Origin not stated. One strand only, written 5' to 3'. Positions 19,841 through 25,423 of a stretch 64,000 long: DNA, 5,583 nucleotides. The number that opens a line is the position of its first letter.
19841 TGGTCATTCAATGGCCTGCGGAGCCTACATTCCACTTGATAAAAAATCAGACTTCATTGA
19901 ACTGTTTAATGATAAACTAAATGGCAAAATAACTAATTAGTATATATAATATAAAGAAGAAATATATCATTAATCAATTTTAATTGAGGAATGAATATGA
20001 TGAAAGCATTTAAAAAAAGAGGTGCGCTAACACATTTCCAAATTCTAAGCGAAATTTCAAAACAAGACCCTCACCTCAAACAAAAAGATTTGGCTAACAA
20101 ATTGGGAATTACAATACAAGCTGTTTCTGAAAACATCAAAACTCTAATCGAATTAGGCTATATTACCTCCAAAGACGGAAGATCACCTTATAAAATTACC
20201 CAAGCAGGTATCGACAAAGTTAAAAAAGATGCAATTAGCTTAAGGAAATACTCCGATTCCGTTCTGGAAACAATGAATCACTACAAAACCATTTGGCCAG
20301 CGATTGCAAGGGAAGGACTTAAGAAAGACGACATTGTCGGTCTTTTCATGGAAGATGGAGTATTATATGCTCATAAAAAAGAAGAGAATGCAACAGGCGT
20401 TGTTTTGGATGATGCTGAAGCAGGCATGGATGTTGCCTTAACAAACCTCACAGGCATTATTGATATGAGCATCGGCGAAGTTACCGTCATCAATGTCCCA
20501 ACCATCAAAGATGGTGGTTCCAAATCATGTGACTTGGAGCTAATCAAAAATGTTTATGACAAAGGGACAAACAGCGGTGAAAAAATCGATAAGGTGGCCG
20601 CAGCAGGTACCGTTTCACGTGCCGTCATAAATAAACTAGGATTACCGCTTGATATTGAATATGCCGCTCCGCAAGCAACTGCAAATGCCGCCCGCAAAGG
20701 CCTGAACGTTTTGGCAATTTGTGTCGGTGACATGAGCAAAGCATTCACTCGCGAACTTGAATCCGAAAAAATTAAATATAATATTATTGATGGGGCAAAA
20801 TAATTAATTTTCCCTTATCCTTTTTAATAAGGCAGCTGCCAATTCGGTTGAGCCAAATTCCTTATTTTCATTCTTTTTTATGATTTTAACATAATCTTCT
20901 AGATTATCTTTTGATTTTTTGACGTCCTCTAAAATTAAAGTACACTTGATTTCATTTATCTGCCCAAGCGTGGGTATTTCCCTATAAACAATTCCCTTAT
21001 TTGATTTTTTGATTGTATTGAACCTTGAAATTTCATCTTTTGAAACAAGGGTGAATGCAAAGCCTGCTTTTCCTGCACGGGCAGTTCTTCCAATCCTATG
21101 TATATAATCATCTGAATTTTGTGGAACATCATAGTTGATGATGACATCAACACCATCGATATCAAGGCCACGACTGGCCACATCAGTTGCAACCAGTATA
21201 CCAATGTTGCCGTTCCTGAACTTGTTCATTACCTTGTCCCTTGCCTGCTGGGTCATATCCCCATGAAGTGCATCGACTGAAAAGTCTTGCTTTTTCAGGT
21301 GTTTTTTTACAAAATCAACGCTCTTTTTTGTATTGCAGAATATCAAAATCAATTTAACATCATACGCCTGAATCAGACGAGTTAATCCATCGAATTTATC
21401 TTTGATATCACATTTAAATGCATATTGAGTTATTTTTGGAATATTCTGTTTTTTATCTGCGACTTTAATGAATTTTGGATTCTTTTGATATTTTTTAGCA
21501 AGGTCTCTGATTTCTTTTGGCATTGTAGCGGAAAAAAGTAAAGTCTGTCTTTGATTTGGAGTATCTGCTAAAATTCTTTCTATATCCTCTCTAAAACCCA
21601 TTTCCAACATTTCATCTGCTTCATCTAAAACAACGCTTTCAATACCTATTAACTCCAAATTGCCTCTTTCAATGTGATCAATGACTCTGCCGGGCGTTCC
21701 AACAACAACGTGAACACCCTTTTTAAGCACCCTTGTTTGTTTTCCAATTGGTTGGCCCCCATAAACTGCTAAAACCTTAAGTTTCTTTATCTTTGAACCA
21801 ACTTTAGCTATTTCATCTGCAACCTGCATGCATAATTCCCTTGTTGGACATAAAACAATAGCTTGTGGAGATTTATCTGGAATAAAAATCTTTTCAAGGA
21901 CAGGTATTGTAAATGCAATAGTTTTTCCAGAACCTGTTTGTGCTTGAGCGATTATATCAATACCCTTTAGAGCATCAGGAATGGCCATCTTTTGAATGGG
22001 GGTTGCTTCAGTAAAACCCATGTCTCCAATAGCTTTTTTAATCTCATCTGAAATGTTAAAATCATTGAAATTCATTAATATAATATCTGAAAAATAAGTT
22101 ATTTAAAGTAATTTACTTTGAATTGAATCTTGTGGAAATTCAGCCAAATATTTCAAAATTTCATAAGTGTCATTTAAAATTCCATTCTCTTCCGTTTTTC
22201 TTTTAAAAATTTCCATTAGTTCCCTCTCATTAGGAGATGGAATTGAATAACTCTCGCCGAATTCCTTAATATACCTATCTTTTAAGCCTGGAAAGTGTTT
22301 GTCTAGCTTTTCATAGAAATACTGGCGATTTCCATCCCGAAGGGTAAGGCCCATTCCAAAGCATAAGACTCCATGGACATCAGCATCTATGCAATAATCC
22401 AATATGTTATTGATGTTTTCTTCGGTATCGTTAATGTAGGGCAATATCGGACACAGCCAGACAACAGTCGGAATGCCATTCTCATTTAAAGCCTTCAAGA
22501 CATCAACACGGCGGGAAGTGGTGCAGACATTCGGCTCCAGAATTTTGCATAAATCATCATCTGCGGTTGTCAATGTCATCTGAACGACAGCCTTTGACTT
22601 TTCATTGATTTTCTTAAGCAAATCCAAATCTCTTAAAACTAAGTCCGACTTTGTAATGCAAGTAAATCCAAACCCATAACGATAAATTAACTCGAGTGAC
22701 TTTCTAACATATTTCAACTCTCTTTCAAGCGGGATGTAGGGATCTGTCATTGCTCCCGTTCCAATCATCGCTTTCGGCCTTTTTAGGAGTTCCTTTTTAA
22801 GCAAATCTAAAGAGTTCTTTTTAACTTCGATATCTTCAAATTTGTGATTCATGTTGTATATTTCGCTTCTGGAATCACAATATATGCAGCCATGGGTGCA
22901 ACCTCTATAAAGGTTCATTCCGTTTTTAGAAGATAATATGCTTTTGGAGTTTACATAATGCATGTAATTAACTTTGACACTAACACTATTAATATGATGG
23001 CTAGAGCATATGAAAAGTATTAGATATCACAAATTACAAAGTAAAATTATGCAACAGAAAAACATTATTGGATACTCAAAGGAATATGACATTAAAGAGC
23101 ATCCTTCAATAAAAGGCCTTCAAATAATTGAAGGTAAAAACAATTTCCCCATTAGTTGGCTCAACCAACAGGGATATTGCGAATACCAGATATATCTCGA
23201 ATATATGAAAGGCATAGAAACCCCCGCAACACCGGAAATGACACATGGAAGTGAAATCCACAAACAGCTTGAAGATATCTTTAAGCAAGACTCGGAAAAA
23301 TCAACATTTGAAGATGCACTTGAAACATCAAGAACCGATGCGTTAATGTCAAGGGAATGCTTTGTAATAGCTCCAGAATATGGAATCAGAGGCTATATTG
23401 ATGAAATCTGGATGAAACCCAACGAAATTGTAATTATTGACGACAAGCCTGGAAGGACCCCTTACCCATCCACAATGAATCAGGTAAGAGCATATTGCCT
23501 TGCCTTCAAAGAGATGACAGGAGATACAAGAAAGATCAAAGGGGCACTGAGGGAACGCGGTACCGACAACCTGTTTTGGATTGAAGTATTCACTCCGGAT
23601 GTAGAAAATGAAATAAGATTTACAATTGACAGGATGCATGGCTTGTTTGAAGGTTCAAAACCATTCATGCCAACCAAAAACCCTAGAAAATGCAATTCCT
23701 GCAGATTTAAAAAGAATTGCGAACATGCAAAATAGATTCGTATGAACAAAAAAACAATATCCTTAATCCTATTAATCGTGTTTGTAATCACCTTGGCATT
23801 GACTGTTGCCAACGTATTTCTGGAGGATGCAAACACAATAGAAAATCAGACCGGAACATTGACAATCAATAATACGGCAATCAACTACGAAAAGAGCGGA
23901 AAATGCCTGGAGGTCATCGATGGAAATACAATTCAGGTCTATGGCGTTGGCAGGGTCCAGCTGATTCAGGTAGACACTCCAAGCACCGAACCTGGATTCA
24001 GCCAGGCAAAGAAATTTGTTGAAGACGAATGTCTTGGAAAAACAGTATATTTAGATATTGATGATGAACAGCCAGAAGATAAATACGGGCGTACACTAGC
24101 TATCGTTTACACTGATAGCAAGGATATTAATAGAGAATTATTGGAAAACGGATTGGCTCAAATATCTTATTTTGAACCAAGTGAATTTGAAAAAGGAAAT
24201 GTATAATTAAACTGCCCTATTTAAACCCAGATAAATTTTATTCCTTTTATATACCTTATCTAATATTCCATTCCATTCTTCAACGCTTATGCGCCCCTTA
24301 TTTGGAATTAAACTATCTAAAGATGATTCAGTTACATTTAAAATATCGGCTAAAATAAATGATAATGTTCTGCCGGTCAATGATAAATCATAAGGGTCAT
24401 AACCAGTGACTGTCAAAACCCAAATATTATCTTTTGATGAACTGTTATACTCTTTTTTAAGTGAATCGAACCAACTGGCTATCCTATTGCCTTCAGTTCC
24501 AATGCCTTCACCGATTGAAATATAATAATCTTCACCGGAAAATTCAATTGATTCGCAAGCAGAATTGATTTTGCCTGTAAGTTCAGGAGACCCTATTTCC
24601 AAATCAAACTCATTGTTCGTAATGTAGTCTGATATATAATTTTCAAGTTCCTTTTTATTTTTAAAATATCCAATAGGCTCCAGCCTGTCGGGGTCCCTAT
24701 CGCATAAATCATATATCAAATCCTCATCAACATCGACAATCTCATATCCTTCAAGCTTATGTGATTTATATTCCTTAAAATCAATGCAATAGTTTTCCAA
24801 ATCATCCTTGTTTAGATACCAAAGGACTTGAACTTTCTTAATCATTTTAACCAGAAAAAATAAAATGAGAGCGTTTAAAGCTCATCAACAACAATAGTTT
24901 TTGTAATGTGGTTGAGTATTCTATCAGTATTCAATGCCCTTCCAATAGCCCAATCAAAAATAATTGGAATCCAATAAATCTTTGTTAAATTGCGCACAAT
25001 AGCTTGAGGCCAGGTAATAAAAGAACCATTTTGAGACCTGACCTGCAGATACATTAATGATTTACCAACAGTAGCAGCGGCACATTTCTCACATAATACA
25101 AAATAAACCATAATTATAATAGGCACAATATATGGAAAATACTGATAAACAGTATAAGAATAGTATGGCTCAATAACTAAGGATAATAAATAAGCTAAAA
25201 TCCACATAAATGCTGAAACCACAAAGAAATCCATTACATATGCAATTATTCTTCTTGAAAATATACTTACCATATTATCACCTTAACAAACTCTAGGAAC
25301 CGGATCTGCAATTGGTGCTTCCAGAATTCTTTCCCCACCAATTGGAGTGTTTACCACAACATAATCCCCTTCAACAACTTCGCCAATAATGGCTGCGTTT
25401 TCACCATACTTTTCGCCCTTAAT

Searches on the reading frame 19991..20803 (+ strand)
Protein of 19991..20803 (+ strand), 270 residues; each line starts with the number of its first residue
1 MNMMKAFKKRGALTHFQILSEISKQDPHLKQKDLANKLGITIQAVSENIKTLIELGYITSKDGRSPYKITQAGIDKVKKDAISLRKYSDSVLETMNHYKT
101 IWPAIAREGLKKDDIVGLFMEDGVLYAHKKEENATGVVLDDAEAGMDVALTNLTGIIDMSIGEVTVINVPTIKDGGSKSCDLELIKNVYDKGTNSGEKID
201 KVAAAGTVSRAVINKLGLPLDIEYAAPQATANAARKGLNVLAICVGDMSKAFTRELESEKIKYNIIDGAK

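Call 69: search_protein_families(library=pfam, proteins=[window:19991-20803:+], max_evalue=0.0001)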
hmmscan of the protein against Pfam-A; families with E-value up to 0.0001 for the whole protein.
window:19991-20803:+ (270 aa): 6 families
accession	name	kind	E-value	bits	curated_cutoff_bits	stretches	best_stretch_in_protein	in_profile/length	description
PF25211.1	DUF7839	-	2.9e-22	79.2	27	1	158-265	1-101/101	Domain of unknown function (DUF7839)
PF13412.12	HTH_24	-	8.5e-11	41.7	21.9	1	14-59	4-48/48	Winged helix-turn-helix DNA-binding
PF12802.13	MarR_2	-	1.5e-08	35.1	27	1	14-60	6-52/61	MarR family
PF08279.18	HTH_11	-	2.8e-07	30.8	25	1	16-64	3-52/55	HTH domain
PF01047.28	MarR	-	4.9e-07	30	24.6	1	13-61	3-50/59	MarR family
PF13545.12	HTH_Crp_2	-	2.6e-05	24.5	27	0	27-70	21-62/70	Crp-like helix-turn-helix domain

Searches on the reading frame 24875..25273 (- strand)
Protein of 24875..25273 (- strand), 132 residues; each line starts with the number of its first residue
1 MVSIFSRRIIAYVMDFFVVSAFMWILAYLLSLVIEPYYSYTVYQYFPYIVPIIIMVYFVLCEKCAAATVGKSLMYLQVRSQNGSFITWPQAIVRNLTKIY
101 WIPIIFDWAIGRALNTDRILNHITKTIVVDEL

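Call 100: search_protein_families(library=pfam, proteins=[window:24875-25273:-], max_evalue=0.0001)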
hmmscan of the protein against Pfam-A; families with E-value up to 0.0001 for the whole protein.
window:24875-25273:- (132 aa): 1 family
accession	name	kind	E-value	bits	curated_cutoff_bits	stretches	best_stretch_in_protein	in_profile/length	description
PF06271.18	RDD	-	1.2e-11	45.4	24.1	1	5-99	4-103/137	RDD family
